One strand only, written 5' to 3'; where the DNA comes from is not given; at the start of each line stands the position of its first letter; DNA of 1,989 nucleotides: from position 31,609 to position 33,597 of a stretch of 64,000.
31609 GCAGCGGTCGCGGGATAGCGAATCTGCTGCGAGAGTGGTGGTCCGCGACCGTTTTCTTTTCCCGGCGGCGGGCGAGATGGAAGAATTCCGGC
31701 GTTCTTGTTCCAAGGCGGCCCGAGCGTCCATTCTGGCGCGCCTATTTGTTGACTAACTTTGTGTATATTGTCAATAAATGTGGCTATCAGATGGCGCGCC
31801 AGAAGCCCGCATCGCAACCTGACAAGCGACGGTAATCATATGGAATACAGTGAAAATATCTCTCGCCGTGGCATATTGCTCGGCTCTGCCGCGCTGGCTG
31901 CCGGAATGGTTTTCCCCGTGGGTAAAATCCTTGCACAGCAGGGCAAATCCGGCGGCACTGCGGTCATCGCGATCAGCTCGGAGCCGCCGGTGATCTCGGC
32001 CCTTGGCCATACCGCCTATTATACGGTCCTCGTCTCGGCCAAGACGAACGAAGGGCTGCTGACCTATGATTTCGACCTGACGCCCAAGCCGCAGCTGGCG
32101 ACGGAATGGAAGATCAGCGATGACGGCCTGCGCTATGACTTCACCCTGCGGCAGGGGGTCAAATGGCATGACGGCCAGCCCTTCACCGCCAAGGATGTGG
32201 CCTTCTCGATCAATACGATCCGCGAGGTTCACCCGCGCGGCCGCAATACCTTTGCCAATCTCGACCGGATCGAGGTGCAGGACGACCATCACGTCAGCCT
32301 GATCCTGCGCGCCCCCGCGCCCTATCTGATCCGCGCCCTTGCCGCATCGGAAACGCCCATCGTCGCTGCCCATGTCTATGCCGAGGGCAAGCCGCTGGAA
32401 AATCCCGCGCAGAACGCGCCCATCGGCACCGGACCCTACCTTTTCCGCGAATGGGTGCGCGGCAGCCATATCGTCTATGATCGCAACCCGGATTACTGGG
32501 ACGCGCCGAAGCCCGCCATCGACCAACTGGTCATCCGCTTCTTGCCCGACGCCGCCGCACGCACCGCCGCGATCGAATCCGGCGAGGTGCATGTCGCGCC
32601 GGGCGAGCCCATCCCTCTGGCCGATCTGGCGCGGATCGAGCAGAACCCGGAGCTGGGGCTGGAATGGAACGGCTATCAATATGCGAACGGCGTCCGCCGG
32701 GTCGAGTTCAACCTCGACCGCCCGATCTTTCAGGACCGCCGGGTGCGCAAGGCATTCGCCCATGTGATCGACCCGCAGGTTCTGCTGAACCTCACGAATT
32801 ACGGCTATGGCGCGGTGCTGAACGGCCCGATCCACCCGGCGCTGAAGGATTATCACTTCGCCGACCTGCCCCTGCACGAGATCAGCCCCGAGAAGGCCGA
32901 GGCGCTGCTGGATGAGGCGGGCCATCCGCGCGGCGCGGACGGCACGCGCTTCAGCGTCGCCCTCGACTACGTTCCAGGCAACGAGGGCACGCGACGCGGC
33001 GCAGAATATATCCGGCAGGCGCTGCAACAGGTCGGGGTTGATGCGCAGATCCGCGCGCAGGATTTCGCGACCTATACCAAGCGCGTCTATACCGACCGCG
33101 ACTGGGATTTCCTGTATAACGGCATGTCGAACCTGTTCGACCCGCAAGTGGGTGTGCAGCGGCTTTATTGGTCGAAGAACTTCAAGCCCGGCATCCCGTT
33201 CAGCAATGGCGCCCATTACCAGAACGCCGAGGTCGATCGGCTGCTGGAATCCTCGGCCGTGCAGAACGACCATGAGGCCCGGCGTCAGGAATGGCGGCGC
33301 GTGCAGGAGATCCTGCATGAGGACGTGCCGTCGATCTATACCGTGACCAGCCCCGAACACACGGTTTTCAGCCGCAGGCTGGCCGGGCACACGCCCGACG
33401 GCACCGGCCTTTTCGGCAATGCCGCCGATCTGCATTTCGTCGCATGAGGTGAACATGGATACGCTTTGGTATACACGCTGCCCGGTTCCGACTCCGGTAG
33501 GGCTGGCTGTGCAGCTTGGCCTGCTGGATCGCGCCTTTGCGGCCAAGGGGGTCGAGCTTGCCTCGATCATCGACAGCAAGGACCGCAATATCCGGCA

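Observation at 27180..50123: ~23 kb organosulfur-scavenging supercluster with multiplied 4S-like (DszA/B/C-type) enzymes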

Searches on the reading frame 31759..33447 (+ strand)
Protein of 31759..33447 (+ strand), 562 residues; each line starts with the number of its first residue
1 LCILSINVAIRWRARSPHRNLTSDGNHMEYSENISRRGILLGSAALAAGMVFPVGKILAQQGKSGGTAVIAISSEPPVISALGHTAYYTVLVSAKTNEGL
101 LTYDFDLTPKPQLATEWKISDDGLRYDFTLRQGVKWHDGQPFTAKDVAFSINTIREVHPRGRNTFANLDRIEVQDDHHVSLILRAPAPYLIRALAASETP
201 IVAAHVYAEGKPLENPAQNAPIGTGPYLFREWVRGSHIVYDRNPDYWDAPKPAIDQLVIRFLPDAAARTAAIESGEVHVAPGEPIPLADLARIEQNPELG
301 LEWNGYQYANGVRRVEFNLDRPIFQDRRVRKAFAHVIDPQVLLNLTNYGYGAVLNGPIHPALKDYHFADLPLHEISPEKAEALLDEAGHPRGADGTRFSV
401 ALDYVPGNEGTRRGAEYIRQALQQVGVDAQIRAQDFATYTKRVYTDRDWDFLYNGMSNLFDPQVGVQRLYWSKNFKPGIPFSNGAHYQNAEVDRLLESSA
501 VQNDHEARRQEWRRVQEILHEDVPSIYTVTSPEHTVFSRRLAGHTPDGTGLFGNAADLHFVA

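Call 4: search_protein_families(library=pfam, proteins=[window:31759-33447:+])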
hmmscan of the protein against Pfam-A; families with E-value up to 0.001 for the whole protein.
window:31759-33447:+ (562 aa): 1 family
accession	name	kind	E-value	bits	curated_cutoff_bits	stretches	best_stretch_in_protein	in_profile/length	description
PF00496.27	SBP_bac_5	-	5.5e-87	292.7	32.4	1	108-470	1-361/368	Bacterial extracellular solute-binding proteins, family 5 Middle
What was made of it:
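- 31840..33447 (+): SBP1: periplasmic family-5 (Opp/Dpp-type) binding protein with a Tat-like signal. PF00496 293 bits (call 4).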

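Call 6: search_protein_families(library=ncbifam, proteins=[window:31759-33447:+], max_evalue=0.00001)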
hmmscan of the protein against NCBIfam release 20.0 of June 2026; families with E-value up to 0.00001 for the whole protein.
window:31759-33447:+ (562 aa): 11 families
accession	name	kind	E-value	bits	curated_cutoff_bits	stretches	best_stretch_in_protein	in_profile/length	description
NF045467.1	Opp4A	equivalog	7.7e-52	176.3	650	2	171-547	156-544/556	oligopeptide ABC transporter substrate-binding protein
TIGR02294.1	nickel_nikA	equivalog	1.8e-49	168.7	393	1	96-522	35-464/501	nickel ABC transporter substrate-binding protein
NF011942.0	PRK15413.1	equivalog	1.3e-45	156.1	594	1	68-548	30-502/512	glutathione ABC transporter substrate-binding protein GsiB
NF045468.1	Opp5A_nikA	equivalog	5.4e-42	143.9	600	1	92-539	40-467/488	nickel ABC transporter substrate-binding protein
NF043070.1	DppA_dipep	equivalog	6.2e-39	133.9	1005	1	110-531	75-506/535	dipeptide ABC transporter periplasmic-binding protein DppA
NF047575.1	opine_bind_CntA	exception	4.1e-29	101.5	800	1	110-523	78-497/535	staphylopine-dependent metal ABC transporter substrate-binding lipoprotein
TIGR04028.1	SBP_KPN_01854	hypoth_equivalog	1.1e-25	90.3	468.5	1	110-523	45-472/509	TIGR04028 family ABC transporter substrate-binding protein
NF011689.0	PRK15109.1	equivalog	3.4e-24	85.4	560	1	110-528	80-507/547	ABC transporter substrate-binding protein SapA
NF011684.0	PRK15104.1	equivalog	1.1e-23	83.8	947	1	93-523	66-503/543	oligopeptide ABC transporter substrate-binding protein OppA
NF007287.0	PRK09755.1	equivalog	2.4e-19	69.5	1098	2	97-166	64-131/535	ABC transporter substrate-binding protein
NF010149.0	PRK13626.1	equivalog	4e-07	29.1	476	1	111-270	166-312/552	HTH-type transcriptional regulator SgrR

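Call 50: search_solved_structures(query=window:31834-33447:+, max_evalue=1e-25)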
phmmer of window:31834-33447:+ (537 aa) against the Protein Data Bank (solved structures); distinct sequences matched with E-value up to 1e-25: 32.
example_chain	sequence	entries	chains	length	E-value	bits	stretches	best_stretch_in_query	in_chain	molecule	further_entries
5u4o_A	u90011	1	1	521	2e-47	165.7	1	65-498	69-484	ABC transporter substrate-binding protein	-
8efz_A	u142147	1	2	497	1.9e-43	152.6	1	72-499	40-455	Extracellular solute-binding protein family 5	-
6ofq_A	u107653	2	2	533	5e-43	151.2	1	39-502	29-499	Heme-binding protein A / AI-2 binding protein A | Heme-binding protein A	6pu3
3tpa_A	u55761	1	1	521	1.4e-42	149.7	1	84-522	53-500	Heme-binding protein A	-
3m8u_A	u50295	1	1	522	3.7e-40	141.7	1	85-519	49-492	Heme-binding protein A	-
6hlx_A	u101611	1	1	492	1.5e-39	139.7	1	41-485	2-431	AgaA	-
1xoc_A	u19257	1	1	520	2e-39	139.3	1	35-519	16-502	Oligopeptide-binding protein appA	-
1dpp_A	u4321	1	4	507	2.4e-39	139.1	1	86-524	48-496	DIPEPTIDE BINDING PROTEIN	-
8z1y_F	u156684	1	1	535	2.7e-39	138.9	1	86-524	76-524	Dipeptide-binding protein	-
8z1z_F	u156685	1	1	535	3.6e-39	138.5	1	86-524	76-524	Dipeptide-binding protein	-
4oet_A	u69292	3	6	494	3.7e-39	138.4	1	71-518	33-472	Putative peptide ABC-transport system periplasmic peptide-binding protein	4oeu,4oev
1dpe_A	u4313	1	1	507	1.5e-38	136.4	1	86-524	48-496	DIPEPTIDE-BINDING PROTEIN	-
5isu_A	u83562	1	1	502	8.3e-38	134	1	36-506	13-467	Lmo0135 protein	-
1uqw_A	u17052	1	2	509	2.4e-37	132.5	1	65-531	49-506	PUTATIVE BINDING PROTEIN YLIB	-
5f1q_A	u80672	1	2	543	4.7e-37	131.5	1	85-525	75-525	Periplasmic dipeptide transport protein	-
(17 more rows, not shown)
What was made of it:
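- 31840..33447 (+): Nearest solved binding proteins reach at most 166 bits (call 50).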
